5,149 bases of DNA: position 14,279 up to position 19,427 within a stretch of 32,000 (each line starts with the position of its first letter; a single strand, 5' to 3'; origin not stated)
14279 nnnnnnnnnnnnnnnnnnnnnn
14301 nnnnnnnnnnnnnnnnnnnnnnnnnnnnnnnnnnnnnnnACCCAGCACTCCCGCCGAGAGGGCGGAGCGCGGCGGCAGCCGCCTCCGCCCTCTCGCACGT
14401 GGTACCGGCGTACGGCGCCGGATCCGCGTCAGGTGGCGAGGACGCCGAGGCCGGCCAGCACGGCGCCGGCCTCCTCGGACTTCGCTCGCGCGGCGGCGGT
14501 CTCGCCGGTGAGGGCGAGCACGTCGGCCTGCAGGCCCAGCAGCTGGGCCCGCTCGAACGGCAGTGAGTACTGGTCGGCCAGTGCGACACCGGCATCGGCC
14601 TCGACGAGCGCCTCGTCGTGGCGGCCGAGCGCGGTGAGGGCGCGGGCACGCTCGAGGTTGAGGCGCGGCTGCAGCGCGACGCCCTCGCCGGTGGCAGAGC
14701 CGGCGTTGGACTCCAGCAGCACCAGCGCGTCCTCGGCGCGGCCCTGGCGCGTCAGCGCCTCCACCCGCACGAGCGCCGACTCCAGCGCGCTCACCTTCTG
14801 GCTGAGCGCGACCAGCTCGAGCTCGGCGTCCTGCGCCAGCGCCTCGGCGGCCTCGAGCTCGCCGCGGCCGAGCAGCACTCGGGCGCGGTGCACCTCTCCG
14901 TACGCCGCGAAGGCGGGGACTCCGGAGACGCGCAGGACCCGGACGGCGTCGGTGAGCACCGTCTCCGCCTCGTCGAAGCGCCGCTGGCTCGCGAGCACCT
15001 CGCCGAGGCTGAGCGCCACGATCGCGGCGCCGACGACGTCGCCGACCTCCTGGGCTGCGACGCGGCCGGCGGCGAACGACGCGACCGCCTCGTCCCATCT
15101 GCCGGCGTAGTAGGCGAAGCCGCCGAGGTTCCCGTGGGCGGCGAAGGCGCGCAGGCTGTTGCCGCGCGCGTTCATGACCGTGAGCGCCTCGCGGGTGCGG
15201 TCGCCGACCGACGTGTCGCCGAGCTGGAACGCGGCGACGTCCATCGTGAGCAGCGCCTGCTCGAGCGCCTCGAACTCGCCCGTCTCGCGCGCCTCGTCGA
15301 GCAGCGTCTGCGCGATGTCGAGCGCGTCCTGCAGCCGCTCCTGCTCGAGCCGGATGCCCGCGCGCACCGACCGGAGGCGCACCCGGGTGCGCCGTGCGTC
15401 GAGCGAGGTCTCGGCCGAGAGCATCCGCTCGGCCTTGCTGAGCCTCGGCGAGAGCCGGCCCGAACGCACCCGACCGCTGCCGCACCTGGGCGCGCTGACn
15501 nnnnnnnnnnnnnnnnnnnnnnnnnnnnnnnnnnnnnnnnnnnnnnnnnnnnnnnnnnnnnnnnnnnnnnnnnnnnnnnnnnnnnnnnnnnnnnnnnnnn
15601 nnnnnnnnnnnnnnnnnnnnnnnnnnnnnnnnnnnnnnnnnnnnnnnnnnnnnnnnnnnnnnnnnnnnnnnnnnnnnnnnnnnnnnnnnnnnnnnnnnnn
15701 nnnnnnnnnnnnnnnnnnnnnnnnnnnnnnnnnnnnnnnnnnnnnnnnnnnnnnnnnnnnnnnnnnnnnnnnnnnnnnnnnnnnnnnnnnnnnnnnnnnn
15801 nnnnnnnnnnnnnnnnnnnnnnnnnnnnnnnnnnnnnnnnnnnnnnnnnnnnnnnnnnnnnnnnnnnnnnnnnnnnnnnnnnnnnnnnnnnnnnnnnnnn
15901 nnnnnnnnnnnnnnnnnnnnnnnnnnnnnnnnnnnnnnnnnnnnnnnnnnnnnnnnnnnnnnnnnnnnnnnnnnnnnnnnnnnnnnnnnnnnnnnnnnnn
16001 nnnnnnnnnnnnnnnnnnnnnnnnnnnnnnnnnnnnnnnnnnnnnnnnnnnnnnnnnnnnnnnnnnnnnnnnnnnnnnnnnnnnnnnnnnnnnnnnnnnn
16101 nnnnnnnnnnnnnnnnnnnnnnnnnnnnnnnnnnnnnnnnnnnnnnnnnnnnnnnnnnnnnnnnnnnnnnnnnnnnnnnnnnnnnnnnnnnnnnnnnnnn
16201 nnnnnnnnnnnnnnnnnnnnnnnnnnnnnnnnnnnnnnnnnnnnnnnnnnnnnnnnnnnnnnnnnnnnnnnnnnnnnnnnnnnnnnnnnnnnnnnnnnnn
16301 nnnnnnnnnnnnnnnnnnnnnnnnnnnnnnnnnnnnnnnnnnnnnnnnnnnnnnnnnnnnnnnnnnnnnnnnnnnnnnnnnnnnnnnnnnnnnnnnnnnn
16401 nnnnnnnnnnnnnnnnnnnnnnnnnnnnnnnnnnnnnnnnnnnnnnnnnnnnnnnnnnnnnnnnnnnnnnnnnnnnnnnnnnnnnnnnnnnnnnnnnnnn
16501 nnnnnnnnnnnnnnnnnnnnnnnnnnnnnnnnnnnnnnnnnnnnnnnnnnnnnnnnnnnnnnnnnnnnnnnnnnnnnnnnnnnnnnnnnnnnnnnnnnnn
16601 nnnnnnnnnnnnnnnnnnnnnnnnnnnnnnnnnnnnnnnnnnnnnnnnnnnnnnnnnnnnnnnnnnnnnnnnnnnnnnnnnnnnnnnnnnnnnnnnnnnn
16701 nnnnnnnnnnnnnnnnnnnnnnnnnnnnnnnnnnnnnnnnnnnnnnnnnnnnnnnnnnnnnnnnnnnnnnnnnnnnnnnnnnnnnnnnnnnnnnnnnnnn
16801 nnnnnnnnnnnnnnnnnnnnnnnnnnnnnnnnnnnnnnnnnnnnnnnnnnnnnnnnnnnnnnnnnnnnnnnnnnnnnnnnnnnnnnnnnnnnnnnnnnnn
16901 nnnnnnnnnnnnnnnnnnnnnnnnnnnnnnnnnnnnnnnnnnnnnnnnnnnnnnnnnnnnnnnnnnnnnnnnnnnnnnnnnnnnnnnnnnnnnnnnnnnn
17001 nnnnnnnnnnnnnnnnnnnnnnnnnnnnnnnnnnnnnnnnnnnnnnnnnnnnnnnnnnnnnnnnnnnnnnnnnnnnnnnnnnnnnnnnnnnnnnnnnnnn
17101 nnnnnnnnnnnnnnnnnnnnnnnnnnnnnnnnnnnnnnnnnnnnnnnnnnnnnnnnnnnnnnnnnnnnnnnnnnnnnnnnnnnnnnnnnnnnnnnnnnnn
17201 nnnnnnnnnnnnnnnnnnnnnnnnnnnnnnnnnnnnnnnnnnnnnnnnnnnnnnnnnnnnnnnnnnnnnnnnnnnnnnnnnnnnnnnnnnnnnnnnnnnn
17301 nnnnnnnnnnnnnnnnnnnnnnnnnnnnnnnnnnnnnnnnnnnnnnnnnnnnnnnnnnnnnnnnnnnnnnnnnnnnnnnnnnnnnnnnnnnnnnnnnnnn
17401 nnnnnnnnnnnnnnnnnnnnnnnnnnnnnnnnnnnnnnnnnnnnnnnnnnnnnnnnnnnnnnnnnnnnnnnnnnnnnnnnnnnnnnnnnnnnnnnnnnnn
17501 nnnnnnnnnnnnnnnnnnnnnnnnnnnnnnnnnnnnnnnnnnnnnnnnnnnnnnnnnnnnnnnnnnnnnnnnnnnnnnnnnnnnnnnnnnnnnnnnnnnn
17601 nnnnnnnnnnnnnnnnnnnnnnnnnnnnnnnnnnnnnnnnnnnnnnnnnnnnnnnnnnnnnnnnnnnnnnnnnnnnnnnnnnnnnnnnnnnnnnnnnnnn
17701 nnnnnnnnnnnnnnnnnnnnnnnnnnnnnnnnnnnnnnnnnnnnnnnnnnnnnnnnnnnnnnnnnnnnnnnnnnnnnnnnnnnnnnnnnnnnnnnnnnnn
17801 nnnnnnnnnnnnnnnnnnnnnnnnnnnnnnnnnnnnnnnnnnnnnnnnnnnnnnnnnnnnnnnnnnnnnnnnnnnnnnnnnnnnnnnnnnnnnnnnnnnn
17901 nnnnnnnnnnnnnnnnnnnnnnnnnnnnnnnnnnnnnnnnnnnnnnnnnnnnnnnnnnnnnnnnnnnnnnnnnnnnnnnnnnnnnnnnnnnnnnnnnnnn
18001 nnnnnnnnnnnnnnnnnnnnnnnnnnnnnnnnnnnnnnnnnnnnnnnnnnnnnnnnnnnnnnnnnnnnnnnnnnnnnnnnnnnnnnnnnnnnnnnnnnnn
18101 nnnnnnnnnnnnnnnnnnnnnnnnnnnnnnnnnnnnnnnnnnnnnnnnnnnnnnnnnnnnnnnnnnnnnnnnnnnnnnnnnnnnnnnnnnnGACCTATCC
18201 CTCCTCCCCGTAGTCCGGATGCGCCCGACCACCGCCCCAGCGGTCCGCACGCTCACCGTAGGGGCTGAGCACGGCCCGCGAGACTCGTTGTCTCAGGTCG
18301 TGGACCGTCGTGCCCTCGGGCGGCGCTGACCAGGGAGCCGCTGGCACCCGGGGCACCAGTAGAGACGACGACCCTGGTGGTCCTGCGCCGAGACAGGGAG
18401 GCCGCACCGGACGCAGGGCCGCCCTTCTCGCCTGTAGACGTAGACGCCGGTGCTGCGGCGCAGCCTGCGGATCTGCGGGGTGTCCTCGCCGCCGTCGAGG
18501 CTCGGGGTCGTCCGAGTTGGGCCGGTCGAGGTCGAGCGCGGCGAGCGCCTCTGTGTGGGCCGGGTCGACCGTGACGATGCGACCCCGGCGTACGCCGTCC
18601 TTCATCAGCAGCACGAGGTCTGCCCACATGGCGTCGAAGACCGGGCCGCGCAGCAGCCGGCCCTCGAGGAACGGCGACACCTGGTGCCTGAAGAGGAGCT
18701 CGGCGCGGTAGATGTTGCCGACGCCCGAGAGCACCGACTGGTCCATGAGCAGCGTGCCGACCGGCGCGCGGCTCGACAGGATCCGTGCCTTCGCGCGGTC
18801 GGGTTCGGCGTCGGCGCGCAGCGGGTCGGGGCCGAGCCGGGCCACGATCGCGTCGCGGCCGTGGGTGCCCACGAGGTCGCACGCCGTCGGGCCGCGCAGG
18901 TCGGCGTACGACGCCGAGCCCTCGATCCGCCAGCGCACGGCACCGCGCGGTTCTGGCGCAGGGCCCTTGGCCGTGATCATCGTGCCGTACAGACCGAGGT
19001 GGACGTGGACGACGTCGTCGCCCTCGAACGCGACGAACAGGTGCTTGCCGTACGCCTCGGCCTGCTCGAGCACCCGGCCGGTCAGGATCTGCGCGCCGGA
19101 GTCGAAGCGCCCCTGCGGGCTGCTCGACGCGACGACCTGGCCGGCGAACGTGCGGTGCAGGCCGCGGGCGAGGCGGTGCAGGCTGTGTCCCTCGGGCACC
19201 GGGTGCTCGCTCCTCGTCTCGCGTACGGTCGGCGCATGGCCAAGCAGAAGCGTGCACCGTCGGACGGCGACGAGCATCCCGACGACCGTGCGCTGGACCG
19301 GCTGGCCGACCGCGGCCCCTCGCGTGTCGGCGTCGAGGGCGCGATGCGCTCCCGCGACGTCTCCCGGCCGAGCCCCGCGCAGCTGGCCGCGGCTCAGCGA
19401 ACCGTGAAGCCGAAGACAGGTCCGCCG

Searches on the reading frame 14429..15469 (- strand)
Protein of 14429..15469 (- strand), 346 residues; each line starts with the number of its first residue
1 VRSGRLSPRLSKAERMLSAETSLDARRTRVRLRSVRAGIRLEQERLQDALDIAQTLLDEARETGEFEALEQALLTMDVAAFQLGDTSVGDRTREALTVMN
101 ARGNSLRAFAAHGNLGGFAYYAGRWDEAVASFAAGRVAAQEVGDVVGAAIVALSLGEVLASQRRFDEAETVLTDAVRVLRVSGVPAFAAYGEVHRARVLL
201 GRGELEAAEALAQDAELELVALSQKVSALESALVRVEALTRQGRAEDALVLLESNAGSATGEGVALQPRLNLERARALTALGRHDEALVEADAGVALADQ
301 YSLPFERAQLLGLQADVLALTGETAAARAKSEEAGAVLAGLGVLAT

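Call 26: search_protein_families(library=pfam, max_evalue=0.001, proteins=[window:14429-15469:-])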
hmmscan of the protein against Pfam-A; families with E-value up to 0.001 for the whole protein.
window:14429-15469:- (346 aa): 3 families
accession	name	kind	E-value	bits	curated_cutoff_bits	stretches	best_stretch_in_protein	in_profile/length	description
PF13424.12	TPR_12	-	1.1e-10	42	30.1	1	109-179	3-75/77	Tetratricopeptide repeat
PF17874.7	TPR_MalT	-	1.3e-10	41.5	45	1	92-291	24-223/336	MalT-like TPR region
PF13374.12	TPR_10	-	6.9e-06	26.3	27.5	0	154-178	7-31/42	Tetratricopeptide repeat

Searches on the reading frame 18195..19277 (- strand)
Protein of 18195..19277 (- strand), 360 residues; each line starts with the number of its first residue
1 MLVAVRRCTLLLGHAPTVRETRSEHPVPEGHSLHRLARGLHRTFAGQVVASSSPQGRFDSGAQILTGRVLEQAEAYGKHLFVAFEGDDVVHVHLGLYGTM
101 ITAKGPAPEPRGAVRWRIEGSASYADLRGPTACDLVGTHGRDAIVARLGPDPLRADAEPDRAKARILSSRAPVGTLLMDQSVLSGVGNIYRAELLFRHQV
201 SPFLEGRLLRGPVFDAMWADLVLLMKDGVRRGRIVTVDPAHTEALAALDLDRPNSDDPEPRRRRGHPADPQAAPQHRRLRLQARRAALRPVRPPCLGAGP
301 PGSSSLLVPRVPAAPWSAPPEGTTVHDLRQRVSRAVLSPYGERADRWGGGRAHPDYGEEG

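Call 26: search_protein_families(library=pfam, max_evalue=0.001, proteins=[window:18195-19277:-])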
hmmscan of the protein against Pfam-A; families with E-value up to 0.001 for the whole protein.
window:18195-19277:- (360 aa): 2 families
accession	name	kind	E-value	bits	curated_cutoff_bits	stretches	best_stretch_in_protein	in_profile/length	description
PF06831.19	H2TH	-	1e-18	67.6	34.7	1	148-234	1-87/93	Formamidopyrimidine-DNA glycosylase H2TH domain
PF01149.29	Fapy_DNA_glyco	-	6.6e-11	43.3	25.5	1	28-130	2-114/117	Formamidopyrimidine-DNA glycosylase N-terminal domain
